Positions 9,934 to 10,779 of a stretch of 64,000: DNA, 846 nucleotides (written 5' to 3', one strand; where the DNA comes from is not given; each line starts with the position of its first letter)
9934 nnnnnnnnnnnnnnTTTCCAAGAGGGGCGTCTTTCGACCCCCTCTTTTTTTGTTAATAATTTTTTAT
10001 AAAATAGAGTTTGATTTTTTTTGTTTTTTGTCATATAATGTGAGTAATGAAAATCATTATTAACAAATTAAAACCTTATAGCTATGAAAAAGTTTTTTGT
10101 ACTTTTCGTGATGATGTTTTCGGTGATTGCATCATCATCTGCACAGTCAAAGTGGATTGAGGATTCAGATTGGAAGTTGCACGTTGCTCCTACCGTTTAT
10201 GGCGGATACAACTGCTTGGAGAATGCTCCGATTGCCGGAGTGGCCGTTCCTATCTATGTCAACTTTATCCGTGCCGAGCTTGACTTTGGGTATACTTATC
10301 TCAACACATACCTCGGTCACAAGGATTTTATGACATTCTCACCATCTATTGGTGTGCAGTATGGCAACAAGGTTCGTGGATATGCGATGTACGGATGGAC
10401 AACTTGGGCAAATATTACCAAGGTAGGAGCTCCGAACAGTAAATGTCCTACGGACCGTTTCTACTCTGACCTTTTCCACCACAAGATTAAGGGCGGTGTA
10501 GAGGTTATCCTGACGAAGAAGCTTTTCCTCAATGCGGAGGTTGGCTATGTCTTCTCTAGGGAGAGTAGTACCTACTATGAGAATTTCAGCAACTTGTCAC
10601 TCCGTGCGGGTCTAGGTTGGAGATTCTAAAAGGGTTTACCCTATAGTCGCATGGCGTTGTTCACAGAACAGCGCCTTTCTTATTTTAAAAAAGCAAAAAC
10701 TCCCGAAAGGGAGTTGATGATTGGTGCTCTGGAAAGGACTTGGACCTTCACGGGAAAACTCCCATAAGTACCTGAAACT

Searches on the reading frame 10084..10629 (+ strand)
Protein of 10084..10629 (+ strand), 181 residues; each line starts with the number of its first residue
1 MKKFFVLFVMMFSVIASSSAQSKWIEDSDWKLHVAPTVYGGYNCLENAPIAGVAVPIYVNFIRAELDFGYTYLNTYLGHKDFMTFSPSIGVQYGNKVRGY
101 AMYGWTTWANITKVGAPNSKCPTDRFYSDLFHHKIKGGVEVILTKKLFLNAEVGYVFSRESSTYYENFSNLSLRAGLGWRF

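Call 6: search_protein_families(library=pfam, proteins=[window:10084-10629:+], max_evalue=1)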
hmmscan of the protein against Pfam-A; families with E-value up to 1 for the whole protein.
window:10084-10629:+ (181 aa): 1 family
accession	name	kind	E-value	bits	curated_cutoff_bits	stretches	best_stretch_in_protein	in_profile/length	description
PF13505.12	OMP_b-brl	-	1.1e-06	29.4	28.7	1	29-181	39-175/175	Outer membrane protein beta-barrel domain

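Call 7: search_protein_families(library=ncbifam, proteins=[window:10084-10629:+], max_evalue=1)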
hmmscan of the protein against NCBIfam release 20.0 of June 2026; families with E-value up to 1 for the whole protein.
window:10084-10629:+ (181 aa): 2 families
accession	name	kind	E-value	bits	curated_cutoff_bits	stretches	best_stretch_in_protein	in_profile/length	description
NF049866.1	outer_TDE1717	subfamily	0.014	15.4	135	1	78-181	105-210/210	TDE1717 family outer membrane beta-barrel protein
NF002437.0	PRK01610.1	equivalog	0.07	12.2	425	1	10-54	136-179/429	voltage-gated ClC-type chloride channel ClcB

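Call 9: find_encoding_contigs(protein=window:10084-10629:+, flank=10000, max_places=10)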
Protein window:10084-10629:+ (181 aa): 19 contigs read that carry it; 10 places shown.
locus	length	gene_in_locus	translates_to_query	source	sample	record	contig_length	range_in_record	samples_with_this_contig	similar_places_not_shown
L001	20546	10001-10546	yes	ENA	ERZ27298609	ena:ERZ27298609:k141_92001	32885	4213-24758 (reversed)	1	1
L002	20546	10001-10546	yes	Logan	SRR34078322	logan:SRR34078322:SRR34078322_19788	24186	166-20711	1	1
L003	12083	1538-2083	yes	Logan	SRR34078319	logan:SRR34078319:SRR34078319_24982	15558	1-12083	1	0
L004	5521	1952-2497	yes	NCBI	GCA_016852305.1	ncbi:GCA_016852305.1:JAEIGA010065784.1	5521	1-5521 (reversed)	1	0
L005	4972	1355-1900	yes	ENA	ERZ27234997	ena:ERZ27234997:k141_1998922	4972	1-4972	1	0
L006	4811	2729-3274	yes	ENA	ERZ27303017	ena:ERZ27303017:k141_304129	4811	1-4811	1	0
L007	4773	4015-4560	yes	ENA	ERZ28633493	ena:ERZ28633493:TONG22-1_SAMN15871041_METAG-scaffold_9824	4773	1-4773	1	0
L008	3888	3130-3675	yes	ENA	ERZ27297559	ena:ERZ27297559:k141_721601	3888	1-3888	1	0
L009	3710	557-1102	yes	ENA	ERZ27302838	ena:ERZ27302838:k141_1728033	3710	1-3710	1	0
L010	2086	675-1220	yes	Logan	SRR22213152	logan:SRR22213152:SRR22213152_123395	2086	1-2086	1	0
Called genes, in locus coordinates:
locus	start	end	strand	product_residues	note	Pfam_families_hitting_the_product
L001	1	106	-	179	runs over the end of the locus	PF02915:Rubrerythrin, PF23455:DUF7129 (weak), PF21349:RUBY_RBDX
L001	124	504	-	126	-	PF01475:FUR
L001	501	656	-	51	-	-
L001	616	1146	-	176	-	PF07750:GcrA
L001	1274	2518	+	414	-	-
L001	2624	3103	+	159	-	PF01192:RNA_pol_Rpb6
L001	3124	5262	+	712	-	PF01966:HD, PF13328:HD_4, PF04607:RelA_SpoT, PF02824:TGS, PF19296:RelA_AH, PF28438:RelA_RIS, PF01842:ACT (weak), PF13291:ACT_4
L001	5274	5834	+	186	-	PF09835:DUF2062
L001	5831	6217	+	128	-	PF01648:ACPS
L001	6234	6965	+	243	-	PF10502:Peptidase_S26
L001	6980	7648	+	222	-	PF14622:Ribonucleas_3_3, PF00636:Ribonuclease_3, PF00035:dsrm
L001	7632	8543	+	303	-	PF00009:GTP_EFTU, PF03193:RsgA_GTPase (faint), PF00350:Dynamin_N (faint), PF01926:MMR_HSR1, PF02421:FeoB_N, PF10662:PduV-EutP (weak), PF07650:KH_2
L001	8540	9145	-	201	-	PF00657:Lipase_GDSL, PF13472:Lipase_GDSL_2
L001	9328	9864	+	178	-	-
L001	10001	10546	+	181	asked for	PF13505:OMP_b-brl (weak)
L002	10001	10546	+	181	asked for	PF13505:OMP_b-brl (weak)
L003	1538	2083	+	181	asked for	PF13505:OMP_b-brl (weak)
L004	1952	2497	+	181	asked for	PF13505:OMP_b-brl (weak)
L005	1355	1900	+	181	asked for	PF13505:OMP_b-brl (weak)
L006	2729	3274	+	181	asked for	PF13505:OMP_b-brl (weak)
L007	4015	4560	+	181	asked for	PF13505:OMP_b-brl (weak)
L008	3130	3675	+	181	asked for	PF13505:OMP_b-brl (weak)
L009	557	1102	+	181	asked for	PF13505:OMP_b-brl (weak)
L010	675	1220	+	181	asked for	PF13505:OMP_b-brl (weak)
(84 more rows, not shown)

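Call 10: find_homologous_proteins(query=window:10084-10629:+)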
Query window:10084-10629:+ (181 aa): 11 proteins with E <= 0.001 among 39 candidates.
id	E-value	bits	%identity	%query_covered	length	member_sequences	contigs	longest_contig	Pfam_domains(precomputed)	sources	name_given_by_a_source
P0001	2.6e-119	414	99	100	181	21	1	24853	PF13505.13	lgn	-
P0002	8.0e-100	350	83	100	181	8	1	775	-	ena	-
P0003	1.4e-99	349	83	100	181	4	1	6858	-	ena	-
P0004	1.6e-80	287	67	100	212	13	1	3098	-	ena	-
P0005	1.1e-79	284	67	100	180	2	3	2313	-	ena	-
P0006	8.3e-79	282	69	97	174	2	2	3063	-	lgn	-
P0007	1.9e-72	261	63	100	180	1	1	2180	-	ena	-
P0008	6.0e-59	217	52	100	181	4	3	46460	-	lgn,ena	-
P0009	2.7e-50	189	49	100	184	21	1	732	-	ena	-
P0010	9.5e-50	187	54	94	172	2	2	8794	PF13505.13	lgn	-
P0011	8.7e-46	174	52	94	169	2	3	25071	-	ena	-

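Call 11: find_encoding_contigs(protein=P0008, flank=10000, max_places=3)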
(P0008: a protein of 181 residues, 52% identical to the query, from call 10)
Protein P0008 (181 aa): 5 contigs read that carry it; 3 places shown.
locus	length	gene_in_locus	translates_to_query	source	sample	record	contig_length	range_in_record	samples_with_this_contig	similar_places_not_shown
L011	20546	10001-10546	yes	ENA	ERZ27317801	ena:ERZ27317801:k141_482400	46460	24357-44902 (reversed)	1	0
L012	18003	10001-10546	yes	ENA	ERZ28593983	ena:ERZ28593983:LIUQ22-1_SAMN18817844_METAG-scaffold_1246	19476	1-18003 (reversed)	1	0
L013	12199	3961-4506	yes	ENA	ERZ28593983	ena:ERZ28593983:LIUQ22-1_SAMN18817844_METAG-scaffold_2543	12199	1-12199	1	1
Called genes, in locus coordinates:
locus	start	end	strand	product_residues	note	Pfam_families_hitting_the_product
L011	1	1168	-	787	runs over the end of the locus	-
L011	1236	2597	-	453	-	PF01488:Shikimate_DH (faint), PF02254:TrkA_N, PF03435:Sacchrp_dh_NADP (faint), PF02254:TrkA_N, PF02080:TrkA_C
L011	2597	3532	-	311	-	PF01207:Dus, PF00977:His_biosynth (weak)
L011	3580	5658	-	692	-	-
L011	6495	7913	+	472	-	-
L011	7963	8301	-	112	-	-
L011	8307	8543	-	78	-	-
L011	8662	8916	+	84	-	-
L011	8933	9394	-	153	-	PF00583:Acetyltransf_1, PF13302:Acetyltransf_3, PF13420:Acetyltransf_4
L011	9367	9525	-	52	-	-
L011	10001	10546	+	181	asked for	-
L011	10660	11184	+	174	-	PF00583:Acetyltransf_1, PF13673:Acetyltransf_10 (weak), PF13508:Acetyltransf_7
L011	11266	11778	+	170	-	-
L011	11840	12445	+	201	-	PF01427:Peptidase_M15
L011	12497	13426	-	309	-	PF07722:Peptidase_C26, PF00117:GATase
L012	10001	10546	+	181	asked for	-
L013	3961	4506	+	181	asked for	-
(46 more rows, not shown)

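Call 12: find_encoding_contigs(protein=P0011, flank=10000, max_places=3)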
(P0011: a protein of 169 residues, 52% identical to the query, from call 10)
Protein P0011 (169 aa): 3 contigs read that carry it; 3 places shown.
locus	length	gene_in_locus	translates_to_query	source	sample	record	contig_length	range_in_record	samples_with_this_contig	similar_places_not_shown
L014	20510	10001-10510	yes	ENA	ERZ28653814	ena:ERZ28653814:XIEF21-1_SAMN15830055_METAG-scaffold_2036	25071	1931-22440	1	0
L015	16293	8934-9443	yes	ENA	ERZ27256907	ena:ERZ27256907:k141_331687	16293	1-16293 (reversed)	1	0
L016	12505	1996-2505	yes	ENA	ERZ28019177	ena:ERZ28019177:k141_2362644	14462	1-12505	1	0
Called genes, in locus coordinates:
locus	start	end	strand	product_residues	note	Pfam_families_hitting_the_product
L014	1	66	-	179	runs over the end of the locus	PF02915:Rubrerythrin, PF23455:DUF7129 (weak), PF21349:RUBY_RBDX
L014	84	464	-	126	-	PF01475:FUR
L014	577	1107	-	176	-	PF07750:GcrA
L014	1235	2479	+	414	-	-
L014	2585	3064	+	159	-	PF01192:RNA_pol_Rpb6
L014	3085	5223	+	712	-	PF01966:HD, PF13328:HD_4, PF04607:RelA_SpoT, PF02824:TGS, PF19296:RelA_AH, PF28438:RelA_RIS, PF01842:ACT (weak), PF13291:ACT_4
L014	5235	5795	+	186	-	PF09835:DUF2062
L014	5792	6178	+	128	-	PF01648:ACPS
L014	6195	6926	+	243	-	PF10502:Peptidase_S26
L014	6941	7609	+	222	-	PF14622:Ribonucleas_3_3, PF00636:Ribonuclease_3, PF00035:dsrm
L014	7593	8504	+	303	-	PF03193:RsgA_GTPase (faint), PF00350:Dynamin_N (faint), PF01926:MMR_HSR1, PF02421:FeoB_N, PF10662:PduV-EutP (weak), PF00009:GTP_EFTU, PF07650:KH_2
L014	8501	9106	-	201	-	PF00657:Lipase_GDSL, PF13472:Lipase_GDSL_2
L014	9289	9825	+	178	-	-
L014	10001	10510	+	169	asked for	-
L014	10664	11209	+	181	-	-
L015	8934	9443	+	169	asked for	-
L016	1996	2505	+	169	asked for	-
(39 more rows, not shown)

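Call 16: find_related_loci(query=A1, collection=genome_contigs, flank=10000)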
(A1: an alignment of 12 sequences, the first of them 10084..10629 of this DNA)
Query A1 (181 aa) in genome_contigs; peptide patterns used: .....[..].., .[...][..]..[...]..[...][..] (x = any residue, [..] = any of these).
65 stretches matched a pattern; 4 encode a relative of the query (tblastn E <= 1e-3); 3 distinct loci.
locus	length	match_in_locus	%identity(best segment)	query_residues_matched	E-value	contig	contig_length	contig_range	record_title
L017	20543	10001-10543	92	1-181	5e-115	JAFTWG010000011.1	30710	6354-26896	MAG: Alphaproteobacteria bacterium isolate RGIG4207 Roe_deer_Colon-3__c4072, whole genome shotgun sequence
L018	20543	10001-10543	84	1-181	6e-105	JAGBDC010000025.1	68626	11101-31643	MAG: Alphaproteobacteria bacterium isolate RGIG9009 Water_deer_Rectum-3__c400551, whole genome shotgun sequence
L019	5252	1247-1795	40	1-181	3e-35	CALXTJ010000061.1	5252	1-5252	MAG: uncultured Alphaproteobacteria bacterium isolate BRZ_KS__bin114 genome assembly, contig: BRZ_KS__NODE_29825_length_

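Call 32: search_protein_representatives(alignment_id=A1)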
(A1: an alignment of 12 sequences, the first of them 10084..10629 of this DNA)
Query: 12 sequences, 180 profile positions. Proteins with E-value up to 0.001 (for the whole library): 55; up to 1e-10: 40; up to 1e-30: 8. The best 55 are listed.
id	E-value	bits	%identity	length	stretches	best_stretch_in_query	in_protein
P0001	2.1e-95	333.8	-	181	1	1-180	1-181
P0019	1.1e-66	240.3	-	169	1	11-180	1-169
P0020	1.4e-45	171.5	-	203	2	26-180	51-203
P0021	2.4e-45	170.7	-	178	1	2-180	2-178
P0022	8.5e-36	139.6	-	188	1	1-180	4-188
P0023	3.3e-35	137.7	-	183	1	1-180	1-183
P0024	3.6e-32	127.8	-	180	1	1-180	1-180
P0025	5.3e-31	124.0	-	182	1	1-180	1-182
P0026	2.8e-30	121.6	-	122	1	90-180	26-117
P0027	3.2e-30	121.4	-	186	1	1-180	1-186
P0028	4.2e-24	101.5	-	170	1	23-180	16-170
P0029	1.0e-21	93.7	-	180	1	1-180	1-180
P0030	9.8e-21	90.5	-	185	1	4-180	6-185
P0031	1.4e-20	90.0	-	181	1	1-169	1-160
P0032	1.4e-18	83.6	-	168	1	1-180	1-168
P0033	1.8e-18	83.1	-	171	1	1-180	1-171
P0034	2.5e-17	79.4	-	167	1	1-180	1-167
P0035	1.0e-16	77.4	-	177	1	1-180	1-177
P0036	4.0e-16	75.5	-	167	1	1-180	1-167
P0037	6.0e-16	74.9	-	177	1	1-180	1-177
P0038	1.2e-15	73.9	-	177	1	1-170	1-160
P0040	2.5e-15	72.9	-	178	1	1-180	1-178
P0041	6.1e-15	71.6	-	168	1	1-178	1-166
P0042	6.9e-15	71.5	-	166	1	1-180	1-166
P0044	1.8e-14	70.1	-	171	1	1-180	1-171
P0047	3.9e-13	65.8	-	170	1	1-180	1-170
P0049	6.3e-13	65.1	-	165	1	1-180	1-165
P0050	8.1e-13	64.7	-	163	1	1-180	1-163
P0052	1.4e-12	64.0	-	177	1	1-179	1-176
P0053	1.7e-12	63.7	-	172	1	1-180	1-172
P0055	2.0e-11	60.2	-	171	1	1-180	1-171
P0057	5.6e-11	58.8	-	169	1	1-179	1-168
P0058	1.1e-10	57.8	-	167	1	1-180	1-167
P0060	1.1e-08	51.3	-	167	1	2-177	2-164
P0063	2.1e-08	50.3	-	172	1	1-178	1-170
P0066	1.4e-06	44.4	-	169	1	1-180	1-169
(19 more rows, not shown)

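Call 34: list_cluster_members(proteins=[P0020, P0021, P0022, P0024, P0025, P0027, P0030, P0033, P0036, P0047])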
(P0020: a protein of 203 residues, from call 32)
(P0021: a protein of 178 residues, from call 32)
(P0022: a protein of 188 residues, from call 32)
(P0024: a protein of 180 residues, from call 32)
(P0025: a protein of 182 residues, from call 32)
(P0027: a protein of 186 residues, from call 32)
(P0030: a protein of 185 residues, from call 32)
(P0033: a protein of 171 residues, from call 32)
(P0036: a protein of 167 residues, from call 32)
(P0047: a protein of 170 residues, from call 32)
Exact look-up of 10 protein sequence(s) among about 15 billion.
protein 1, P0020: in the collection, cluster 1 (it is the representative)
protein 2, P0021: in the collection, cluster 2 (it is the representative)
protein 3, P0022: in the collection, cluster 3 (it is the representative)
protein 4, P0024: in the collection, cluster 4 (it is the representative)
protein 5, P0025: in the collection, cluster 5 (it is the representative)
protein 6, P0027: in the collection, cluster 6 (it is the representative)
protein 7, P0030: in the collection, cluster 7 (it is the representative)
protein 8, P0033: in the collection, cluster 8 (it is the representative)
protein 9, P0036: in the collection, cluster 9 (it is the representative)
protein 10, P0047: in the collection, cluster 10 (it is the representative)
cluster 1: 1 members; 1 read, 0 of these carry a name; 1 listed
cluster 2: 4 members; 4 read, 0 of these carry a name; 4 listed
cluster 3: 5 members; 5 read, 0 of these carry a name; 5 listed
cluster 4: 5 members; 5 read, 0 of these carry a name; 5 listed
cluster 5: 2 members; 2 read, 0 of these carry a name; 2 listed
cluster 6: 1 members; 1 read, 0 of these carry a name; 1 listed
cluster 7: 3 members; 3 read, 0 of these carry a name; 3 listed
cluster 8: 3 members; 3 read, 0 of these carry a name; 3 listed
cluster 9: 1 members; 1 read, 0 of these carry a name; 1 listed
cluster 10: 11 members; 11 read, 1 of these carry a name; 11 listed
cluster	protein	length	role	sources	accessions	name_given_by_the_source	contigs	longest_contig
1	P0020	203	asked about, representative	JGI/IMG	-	-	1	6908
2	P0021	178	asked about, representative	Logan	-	-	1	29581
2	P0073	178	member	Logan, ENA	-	-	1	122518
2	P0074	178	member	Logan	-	-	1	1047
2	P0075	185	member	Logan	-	-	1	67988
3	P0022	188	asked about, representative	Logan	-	-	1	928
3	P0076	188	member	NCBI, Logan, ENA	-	-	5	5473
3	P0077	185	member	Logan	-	-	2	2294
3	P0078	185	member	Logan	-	-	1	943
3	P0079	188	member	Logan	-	-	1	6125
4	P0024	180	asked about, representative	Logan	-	-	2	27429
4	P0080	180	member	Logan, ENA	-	-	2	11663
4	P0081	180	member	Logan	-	-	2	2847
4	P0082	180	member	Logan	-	-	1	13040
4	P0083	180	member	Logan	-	-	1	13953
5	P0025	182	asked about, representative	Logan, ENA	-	-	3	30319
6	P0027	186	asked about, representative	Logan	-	-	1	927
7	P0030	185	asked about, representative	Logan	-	-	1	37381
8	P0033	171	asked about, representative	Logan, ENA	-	-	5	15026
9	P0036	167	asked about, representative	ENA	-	-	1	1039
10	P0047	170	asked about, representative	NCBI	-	-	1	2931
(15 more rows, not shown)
